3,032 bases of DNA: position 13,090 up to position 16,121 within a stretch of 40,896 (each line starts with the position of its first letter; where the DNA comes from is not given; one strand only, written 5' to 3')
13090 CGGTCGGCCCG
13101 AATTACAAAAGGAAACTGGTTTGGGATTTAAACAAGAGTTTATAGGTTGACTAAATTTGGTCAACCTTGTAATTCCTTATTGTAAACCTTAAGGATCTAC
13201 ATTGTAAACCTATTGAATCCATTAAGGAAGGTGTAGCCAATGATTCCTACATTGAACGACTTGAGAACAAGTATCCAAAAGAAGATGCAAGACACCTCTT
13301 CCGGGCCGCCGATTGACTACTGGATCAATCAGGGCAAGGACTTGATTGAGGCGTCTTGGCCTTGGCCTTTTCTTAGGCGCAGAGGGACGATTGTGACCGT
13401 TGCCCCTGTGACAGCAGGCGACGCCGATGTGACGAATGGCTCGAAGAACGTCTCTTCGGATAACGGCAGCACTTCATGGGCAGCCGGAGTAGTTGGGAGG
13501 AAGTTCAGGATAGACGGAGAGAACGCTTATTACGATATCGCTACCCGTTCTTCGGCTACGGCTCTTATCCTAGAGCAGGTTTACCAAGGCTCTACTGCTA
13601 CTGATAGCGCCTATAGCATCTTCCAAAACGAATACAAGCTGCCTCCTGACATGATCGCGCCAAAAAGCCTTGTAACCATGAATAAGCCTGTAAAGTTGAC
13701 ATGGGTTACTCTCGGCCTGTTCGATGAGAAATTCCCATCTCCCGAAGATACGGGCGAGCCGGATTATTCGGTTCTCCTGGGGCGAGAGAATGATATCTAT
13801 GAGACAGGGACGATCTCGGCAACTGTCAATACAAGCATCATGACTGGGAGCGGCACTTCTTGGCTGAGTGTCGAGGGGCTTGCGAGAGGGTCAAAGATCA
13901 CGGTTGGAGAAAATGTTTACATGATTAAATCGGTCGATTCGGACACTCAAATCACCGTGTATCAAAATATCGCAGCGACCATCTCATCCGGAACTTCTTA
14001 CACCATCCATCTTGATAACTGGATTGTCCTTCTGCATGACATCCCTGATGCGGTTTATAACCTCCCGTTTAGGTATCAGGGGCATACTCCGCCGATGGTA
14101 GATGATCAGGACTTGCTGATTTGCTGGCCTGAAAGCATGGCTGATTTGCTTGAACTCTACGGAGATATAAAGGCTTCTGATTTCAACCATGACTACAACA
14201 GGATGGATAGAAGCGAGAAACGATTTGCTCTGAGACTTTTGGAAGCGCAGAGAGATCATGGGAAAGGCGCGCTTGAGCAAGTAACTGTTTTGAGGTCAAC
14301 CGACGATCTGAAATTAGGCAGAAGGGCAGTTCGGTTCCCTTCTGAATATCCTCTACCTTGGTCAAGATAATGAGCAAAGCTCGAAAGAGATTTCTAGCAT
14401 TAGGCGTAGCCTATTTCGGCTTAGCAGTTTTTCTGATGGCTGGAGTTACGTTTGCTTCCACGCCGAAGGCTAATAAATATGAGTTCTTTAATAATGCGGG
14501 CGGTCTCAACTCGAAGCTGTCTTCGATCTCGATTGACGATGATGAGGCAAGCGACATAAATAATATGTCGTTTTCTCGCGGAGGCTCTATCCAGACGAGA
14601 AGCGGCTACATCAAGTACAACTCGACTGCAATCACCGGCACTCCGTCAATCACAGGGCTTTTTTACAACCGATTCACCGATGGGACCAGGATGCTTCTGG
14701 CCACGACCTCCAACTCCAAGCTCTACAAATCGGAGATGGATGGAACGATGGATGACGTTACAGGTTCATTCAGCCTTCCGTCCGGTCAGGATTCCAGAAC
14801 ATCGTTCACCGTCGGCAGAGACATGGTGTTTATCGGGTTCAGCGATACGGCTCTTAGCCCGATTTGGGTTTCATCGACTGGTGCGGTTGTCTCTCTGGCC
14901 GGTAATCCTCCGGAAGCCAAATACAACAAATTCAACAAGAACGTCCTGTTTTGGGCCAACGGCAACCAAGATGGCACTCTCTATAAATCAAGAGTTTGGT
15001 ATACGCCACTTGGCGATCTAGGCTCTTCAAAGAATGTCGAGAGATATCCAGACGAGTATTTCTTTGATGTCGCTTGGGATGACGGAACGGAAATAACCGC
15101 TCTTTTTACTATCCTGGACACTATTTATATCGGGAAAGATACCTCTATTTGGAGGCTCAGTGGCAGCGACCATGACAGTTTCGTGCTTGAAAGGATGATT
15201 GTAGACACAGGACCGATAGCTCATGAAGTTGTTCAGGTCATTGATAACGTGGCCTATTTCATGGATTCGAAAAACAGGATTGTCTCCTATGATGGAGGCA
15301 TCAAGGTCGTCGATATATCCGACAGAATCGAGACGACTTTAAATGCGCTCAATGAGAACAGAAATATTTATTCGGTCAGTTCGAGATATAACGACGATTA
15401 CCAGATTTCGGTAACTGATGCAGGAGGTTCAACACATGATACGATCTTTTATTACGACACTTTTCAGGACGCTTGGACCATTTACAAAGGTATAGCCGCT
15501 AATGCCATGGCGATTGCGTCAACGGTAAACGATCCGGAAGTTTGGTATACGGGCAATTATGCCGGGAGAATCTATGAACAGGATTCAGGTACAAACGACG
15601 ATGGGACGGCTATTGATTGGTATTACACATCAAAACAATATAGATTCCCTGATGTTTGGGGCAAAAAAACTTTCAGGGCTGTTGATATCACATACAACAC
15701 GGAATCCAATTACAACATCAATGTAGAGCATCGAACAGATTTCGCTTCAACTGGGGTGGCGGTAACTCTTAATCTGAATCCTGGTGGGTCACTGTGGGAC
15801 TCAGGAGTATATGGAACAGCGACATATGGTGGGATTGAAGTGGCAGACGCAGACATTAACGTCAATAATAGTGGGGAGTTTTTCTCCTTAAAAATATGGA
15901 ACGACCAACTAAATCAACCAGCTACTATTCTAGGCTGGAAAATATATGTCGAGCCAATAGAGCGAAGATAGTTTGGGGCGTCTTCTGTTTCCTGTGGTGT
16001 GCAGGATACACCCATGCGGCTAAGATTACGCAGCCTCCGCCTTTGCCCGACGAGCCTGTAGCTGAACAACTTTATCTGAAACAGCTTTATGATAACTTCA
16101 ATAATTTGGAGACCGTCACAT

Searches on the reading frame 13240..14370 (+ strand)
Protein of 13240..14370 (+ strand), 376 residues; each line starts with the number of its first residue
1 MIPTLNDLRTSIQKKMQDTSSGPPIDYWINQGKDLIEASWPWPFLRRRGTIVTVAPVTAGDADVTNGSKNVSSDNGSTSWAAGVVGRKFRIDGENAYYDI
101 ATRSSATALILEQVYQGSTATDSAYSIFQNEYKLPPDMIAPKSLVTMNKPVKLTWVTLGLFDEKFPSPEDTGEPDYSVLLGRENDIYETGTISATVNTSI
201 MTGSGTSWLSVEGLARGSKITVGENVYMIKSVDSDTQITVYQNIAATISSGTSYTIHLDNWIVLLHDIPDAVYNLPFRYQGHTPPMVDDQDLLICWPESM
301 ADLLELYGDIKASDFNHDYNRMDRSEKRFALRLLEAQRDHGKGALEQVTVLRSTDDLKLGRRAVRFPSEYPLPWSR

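Call 17: search_protein_families(library=phrogs, proteins=[window:13240-14370:+], max_evalue=0.01)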
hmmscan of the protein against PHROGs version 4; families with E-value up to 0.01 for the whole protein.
window:13240-14370:+ (376 aa): 12 families
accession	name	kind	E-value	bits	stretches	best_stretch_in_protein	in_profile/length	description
phrog_1980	-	tail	2.3e-12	48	1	186-257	3-76/449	tail fiber protein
phrog_28473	-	tail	1.4e-08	35.2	1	186-258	10-84/367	tail fiber protein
phrog_1591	-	tail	2.2e-08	34.9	1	186-259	3-78/484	tail fiber protein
phrog_12714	-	unknown function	2.8e-08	33.8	1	186-257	5-80/568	-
phrog_24607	-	tail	7.3e-08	32.3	1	187-256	5-75/674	tail protein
phrog_9922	-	tail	4.5e-05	23.9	0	189-256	3-71/199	minor tail protein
phrog_6567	-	unknown function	0.00016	22.8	1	187-256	38-106/272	-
phrog_24092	-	tail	0.00029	20.1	1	186-260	3-80/939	tail fiber protein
phrog_1798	-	unknown function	0.0013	19.2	1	187-256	4-78/305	-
phrog_17834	-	unknown function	0.0016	18.5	1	187-254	7-76/458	-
phrog_38424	-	unknown function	0.0017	18.2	0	188-257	5-73/488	-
phrog_34307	-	unknown function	0.0065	16.5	0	60-127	7-72/407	-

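Call 46: search_protein_families(library=pfam, proteins=[window:13240-14370:+], max_evalue=0.01)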
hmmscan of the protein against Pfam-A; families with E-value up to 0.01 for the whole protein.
window:13240-14370:+ (376 aa): 1 family
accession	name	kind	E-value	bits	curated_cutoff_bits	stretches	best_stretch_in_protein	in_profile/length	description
PF24175.2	SU10_adaptor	-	2.4e-05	25.3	27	0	249-333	94-178/194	SU10 adaptor protein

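Call 88: search_solved_structures(query=window:13240-14370:+, max_evalue=1)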
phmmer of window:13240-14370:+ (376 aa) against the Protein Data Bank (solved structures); distinct sequences matched with E-value up to 1: 3.
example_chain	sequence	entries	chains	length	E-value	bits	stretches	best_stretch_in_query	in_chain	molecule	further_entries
9lf5_G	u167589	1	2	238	0.56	12.1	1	168-227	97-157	THC-4881 Heavy chain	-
8tcb_C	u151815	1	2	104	0.74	11.7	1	298-352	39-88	M protein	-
23gd_B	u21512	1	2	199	0.78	11.7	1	189-256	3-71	Distal tail protein gp20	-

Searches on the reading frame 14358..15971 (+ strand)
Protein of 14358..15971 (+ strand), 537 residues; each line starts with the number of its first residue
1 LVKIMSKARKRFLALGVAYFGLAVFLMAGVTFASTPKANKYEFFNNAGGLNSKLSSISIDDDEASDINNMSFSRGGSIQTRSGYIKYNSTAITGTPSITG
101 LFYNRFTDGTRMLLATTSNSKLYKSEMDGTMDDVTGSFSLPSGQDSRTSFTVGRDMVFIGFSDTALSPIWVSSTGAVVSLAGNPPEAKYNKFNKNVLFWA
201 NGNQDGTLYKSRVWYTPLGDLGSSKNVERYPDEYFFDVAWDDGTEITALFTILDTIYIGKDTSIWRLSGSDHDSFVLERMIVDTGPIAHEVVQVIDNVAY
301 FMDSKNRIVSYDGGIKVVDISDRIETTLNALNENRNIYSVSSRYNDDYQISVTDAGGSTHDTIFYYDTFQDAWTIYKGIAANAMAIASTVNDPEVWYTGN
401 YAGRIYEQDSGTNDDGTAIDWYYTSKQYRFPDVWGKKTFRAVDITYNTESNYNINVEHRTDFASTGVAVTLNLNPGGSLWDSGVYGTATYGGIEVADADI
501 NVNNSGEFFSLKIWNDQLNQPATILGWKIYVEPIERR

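Call 17: search_protein_families(library=phrogs, proteins=[window:14358-15971:+], max_evalue=0.01)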
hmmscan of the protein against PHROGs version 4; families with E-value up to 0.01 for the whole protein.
window:14358-15971:+ (537 aa): 1 family
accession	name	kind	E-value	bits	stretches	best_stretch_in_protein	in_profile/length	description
phrog_5107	-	lysis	1.2e-20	74.4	1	319-533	310-529/533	amidase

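Call 46: search_protein_families(library=pfam, proteins=[window:14358-15971:+], max_evalue=0.01)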
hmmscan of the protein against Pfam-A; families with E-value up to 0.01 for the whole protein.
window:14358-15971:+ (537 aa): 0 families

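Call 87: search_solved_structures(query=window:14358-15971:+, max_evalue=1)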
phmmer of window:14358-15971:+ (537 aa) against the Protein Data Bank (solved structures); distinct sequences matched with E-value up to 1: 0.
